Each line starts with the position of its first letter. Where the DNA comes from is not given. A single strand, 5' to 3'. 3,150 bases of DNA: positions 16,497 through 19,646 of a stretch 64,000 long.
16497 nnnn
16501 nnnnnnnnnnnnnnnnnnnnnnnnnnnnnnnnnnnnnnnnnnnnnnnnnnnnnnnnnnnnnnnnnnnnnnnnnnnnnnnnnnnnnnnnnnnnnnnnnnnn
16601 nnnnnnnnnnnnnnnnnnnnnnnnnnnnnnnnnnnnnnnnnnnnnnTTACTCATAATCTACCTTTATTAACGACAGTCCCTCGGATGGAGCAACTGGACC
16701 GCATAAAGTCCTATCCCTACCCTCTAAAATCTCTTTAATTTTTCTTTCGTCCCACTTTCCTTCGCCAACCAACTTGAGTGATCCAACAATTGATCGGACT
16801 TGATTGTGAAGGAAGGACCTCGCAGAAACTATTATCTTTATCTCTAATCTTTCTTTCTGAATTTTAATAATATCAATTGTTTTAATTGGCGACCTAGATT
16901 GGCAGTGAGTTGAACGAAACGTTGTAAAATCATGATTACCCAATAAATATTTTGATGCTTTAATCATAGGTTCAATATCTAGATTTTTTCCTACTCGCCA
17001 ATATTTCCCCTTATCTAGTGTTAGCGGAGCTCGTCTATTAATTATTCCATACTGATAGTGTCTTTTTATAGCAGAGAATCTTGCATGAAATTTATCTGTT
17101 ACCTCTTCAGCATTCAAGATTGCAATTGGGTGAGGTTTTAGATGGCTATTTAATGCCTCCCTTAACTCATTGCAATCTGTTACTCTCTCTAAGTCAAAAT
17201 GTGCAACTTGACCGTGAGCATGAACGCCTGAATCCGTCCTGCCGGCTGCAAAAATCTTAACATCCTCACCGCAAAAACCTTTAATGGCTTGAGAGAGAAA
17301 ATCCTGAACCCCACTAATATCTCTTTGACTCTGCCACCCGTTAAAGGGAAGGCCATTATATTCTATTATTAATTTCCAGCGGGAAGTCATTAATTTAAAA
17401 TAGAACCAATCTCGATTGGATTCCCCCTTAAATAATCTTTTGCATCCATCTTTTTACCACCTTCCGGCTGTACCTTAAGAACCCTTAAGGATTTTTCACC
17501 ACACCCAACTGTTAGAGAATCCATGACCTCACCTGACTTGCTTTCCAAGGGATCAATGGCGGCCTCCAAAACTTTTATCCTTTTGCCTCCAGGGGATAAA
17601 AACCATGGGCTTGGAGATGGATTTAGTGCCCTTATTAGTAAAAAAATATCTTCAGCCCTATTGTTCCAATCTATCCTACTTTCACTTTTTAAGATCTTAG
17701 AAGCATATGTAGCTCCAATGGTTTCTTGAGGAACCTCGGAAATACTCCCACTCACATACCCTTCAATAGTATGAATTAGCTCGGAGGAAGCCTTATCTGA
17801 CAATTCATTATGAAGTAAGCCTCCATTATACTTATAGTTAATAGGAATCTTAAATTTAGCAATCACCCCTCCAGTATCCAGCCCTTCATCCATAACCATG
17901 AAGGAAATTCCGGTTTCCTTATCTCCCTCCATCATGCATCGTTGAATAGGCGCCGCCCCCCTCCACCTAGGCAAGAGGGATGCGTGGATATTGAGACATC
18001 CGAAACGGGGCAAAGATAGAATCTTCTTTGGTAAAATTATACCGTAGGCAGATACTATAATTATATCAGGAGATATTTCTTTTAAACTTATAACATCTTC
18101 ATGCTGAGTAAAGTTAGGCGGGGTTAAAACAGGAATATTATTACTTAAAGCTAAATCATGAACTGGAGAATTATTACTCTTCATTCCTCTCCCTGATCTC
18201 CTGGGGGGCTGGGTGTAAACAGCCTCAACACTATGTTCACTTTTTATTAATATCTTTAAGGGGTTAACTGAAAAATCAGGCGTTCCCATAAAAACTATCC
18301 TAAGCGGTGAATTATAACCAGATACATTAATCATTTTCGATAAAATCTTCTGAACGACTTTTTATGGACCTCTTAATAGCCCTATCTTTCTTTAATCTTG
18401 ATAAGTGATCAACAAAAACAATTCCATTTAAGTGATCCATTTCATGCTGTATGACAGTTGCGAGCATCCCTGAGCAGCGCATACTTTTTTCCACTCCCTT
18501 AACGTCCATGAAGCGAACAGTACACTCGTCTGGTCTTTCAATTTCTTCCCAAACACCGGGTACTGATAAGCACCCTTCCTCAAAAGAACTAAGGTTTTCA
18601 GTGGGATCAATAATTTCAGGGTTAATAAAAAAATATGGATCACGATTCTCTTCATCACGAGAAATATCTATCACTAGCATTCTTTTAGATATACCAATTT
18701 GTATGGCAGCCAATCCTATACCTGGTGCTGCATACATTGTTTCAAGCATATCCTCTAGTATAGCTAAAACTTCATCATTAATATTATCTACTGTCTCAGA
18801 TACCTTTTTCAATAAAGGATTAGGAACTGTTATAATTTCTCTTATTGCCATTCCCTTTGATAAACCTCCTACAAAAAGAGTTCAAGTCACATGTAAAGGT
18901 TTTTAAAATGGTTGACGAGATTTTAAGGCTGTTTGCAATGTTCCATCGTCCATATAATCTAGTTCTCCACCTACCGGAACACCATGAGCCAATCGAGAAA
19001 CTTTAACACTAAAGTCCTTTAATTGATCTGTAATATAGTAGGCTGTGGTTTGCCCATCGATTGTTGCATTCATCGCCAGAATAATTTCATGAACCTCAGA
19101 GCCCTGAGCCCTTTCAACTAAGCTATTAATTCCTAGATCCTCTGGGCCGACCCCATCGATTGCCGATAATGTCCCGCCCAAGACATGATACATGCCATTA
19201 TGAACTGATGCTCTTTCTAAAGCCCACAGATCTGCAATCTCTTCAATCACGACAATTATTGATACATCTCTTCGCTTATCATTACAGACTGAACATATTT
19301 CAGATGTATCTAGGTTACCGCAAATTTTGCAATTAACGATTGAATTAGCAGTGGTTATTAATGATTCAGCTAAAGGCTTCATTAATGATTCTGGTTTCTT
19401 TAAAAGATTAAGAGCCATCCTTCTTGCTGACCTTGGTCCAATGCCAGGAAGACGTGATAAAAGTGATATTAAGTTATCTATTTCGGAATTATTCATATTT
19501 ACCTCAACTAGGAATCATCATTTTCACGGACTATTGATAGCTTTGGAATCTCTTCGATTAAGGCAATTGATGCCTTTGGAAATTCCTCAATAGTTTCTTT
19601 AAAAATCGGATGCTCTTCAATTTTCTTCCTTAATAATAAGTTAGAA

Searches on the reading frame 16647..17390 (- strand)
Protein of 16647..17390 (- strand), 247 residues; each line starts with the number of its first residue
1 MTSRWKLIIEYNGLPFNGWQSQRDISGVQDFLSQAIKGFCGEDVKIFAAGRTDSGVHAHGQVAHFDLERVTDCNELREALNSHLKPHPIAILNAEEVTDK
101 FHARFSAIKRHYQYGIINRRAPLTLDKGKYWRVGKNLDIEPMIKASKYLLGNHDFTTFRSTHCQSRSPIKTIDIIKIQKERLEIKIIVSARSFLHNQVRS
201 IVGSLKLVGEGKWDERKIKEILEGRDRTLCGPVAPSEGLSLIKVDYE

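Call 11: search_protein_families(library=pfam, proteins=[window:16647-17390:-])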
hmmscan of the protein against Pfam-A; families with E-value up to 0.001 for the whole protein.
window:16647-17390:- (247 aa): 1 family
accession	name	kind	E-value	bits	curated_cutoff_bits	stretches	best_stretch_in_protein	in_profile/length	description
PF01416.25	PseudoU_synth_1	-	2.3e-37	128.2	23.3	2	145-247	1-108/108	tRNA pseudouridine synthase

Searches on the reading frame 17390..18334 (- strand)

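Call 11: search_protein_families(library=pfam, proteins=[window:17390-18334:-])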
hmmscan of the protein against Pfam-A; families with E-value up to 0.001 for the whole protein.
window:17390-18334:- (314 aa): 2 families
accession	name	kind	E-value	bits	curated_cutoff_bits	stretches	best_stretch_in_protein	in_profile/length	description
PF00551.24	Formyl_trans_N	-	5e-36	124.6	26.1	1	12-189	2-180/181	Formyl transferase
PF02911.23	Formyl_trans_C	-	8.4e-21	74.5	21.1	1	213-305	1-99/100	Formyl transferase, C-terminal domain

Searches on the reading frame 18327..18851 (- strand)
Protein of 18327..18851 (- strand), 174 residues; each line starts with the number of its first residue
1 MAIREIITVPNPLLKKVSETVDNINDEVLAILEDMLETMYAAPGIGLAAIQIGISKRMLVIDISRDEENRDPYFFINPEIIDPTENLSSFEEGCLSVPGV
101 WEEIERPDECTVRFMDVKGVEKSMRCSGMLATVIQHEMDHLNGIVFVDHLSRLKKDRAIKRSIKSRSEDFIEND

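Call 11: search_protein_families(library=pfam, proteins=[window:18327-18851:-])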
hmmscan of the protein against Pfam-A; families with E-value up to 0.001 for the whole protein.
window:18327-18851:- (174 aa): 1 family
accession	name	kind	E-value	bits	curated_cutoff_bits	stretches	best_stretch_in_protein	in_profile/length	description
PF01327.26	Pep_deformylase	-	3.4e-54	183.1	22.8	1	3-155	1-155/156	Polypeptide deformylase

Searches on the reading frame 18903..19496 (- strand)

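Call 11: search_protein_families(library=pfam, proteins=[window:18903-19496:-])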
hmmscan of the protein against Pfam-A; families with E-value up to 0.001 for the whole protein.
window:18903-19496:- (197 aa): 5 families
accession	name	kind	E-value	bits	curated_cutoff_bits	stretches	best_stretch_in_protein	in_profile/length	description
PF13662.12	Toprim_4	-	3.2e-23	82.2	25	1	80-170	2-85/85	Toprim domain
PF21176.3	RecR_HhH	-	1.7e-14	53.8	27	1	6-47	1-42/45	RecR, helix-hairpin-helix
PF21175.2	RecR_C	-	6.2e-11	41.9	22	1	172-195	1-24/24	RecR, C-terminal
PF01751.28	Toprim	-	7.1e-08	33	23.1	1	81-168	2-95/96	Toprim domain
PF02132.21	RecR_ZnF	-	4.2e-05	23.7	22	1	54-73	2-21/21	RecR, Cys4-zinc finger domain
